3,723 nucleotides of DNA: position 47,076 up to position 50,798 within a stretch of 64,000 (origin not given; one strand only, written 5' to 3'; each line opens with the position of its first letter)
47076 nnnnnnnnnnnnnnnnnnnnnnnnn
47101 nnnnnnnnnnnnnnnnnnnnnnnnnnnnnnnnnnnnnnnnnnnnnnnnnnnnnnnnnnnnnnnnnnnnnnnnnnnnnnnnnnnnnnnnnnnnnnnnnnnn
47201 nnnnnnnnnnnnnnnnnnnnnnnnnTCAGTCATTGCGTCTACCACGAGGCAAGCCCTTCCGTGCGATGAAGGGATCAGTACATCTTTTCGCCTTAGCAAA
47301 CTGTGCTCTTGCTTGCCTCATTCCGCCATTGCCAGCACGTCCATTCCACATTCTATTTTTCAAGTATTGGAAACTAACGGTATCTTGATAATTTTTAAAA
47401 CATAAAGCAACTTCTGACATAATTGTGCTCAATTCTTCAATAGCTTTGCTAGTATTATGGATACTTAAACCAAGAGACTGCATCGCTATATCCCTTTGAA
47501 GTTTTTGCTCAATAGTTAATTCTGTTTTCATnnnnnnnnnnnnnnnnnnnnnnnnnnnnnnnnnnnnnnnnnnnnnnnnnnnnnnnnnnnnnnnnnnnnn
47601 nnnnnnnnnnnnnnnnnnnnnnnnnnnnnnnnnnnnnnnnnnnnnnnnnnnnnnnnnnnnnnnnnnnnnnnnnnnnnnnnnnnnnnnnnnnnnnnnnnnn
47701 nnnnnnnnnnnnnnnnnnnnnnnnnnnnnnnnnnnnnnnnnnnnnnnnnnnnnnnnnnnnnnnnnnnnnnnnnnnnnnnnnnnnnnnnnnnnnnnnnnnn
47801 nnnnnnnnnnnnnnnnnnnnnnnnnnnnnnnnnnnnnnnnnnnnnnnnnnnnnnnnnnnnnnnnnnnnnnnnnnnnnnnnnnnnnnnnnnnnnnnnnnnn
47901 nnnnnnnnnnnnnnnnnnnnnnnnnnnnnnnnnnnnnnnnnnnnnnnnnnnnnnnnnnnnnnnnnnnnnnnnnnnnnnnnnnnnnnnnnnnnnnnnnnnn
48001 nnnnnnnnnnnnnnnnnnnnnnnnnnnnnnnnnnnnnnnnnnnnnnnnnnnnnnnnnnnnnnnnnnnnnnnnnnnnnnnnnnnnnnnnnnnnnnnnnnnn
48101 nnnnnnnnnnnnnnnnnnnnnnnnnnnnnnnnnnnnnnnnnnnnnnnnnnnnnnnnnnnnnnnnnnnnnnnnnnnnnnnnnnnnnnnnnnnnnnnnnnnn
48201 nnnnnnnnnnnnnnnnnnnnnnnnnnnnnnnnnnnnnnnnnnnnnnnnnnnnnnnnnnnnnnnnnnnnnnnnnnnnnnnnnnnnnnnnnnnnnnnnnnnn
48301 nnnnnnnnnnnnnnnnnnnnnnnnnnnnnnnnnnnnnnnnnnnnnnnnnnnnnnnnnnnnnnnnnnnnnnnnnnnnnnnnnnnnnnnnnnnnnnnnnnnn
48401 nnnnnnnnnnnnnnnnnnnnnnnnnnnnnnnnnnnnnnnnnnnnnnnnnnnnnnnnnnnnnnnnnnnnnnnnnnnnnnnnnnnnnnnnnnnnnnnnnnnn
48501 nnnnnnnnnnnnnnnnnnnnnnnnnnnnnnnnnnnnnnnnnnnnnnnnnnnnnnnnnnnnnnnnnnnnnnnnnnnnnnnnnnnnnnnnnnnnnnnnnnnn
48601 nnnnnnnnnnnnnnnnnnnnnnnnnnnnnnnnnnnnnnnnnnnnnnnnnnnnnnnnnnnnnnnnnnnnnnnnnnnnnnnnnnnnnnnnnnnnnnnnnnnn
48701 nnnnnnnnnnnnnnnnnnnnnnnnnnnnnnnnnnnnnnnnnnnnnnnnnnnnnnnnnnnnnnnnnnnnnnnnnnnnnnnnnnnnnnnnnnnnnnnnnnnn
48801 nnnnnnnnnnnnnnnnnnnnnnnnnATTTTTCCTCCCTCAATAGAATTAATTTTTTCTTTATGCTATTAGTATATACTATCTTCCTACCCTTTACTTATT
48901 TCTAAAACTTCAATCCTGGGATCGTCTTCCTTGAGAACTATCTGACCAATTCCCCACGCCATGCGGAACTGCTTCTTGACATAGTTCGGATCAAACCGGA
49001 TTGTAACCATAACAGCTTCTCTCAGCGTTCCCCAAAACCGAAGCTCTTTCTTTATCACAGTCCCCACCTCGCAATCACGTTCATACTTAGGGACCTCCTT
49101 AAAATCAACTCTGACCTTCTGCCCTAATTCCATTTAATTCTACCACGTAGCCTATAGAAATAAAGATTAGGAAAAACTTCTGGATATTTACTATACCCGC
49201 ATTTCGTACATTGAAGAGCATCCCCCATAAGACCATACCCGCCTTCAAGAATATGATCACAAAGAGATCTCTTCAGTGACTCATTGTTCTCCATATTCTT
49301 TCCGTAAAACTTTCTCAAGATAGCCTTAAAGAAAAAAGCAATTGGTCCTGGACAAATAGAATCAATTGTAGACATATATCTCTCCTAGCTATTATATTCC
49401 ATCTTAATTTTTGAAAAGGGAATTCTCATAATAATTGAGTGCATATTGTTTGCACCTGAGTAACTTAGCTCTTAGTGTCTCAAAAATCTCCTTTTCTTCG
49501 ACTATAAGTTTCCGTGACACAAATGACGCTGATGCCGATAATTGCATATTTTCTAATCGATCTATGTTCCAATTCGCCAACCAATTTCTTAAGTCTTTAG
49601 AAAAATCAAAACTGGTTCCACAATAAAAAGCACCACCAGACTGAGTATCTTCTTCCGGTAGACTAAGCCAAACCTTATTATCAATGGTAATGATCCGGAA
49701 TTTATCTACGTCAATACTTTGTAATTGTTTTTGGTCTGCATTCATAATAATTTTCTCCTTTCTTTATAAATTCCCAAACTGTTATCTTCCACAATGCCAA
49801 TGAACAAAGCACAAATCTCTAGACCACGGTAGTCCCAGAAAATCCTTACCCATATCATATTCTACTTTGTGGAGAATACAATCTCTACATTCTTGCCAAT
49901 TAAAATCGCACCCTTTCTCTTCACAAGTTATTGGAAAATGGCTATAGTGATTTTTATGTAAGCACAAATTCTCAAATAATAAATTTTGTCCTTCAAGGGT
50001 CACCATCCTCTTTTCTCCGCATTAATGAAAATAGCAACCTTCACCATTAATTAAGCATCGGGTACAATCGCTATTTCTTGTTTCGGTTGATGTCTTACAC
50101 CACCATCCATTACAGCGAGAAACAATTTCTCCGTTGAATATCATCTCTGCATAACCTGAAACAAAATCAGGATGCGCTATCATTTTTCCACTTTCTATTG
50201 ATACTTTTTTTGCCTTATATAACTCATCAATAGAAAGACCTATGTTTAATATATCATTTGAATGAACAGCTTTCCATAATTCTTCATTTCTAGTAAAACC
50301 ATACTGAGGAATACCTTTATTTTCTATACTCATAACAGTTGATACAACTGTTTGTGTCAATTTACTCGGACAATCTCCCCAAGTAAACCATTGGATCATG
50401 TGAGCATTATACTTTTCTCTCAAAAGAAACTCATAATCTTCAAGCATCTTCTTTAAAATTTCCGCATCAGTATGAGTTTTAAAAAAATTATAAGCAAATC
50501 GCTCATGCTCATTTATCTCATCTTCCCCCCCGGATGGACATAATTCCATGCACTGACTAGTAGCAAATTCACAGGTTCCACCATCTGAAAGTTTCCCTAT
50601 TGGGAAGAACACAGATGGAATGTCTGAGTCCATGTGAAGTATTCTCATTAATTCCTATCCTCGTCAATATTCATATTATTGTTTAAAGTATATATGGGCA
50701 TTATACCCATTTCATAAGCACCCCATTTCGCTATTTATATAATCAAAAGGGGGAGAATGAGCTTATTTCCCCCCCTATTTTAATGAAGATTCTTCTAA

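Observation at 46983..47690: Roughly 700-nt GC-rich structured-RNA locus with a perfect tRNA T-arm but no cloverleaf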

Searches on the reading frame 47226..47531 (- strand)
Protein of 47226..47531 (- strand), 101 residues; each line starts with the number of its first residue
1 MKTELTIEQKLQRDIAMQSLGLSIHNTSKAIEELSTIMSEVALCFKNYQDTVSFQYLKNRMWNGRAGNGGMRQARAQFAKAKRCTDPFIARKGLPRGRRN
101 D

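Call 9: search_protein_families(library=phrogs, proteins=[window:47226-47531:-], max_evalue=0.01)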
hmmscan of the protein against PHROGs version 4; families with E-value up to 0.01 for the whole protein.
window:47226-47531:- (101 aa): 0 families

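Call 15: search_protein_families(library=pfam, proteins=[window:47226-47531:-], max_evalue=0.01)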
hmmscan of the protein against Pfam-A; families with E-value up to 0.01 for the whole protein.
window:47226-47531:- (101 aa): 0 families

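Call 18: find_related_loci(query=window:47226-47531:-, collection=viral_contigs, flank=6000)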
Query window:47226-47531:- (101 aa) in viral_contigs; peptide patterns used: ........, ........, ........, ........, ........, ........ (x = any residue, [..] = any of these).
11 stretches matched a pattern, but none encodes a relative of the query by tblastn (E <= 1e-3).

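Call 19: find_homologous_proteins(query=window:47226-47531:-, max_evalue=0.01)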
Query window:47226-47531:- (101 aa): 1 proteins with E <= 0.01 among 4 candidates.
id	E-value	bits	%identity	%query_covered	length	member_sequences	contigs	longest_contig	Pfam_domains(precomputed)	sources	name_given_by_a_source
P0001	2.2e-60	218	100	100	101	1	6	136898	-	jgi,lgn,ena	-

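Call 56: search_protein_representatives(protein=window:47226-47531:-)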
Query: 101 residues. Proteins with E-value up to 0.001 (for the whole library): 1; up to 1e-10: 1; up to 1e-30: 1. The best 1 are listed.
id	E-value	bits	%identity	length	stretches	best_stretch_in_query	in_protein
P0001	7.0e-61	218.2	100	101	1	1-101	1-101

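Call 66: predict_structure(protein=window:47226-47531:-)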
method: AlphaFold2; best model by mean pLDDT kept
length: 101 residues; sequences in the alignment: 1
mean_pLDDT: 54.7   pTM: 0.26
mean pLDDT of the five models: 54.7, 50.0, 48.9, 48.2, 46.5
residues with pLDDT >= 90: 0; 70-90: 10; 50-70: 65; < 50: 26
segments of 3 or more residues with pLDDT < 50: 47-55, 93-101
pLDDT, mean of each block of 10 residues (from residue 1): 72 62 56 56 51 47 53 53 54 45 42
secondary structure, 60 per line:
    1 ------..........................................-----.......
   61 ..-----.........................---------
elements in order: H7-48 H54-62 H68-92

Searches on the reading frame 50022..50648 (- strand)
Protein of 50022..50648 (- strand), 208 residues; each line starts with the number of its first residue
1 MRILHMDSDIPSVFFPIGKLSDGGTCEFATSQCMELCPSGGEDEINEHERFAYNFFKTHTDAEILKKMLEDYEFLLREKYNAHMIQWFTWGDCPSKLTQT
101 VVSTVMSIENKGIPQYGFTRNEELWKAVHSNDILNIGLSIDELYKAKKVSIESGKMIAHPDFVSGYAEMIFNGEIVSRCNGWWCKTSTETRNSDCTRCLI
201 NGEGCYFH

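Call 9: search_protein_families(library=phrogs, proteins=[window:50022-50648:-], max_evalue=0.01)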
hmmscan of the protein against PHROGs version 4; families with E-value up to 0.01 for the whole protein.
window:50022-50648:- (208 aa): 1 family
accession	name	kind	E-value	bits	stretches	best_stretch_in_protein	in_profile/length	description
phrog_1392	-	unknown function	0.00032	21.1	1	25-198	81-263/296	-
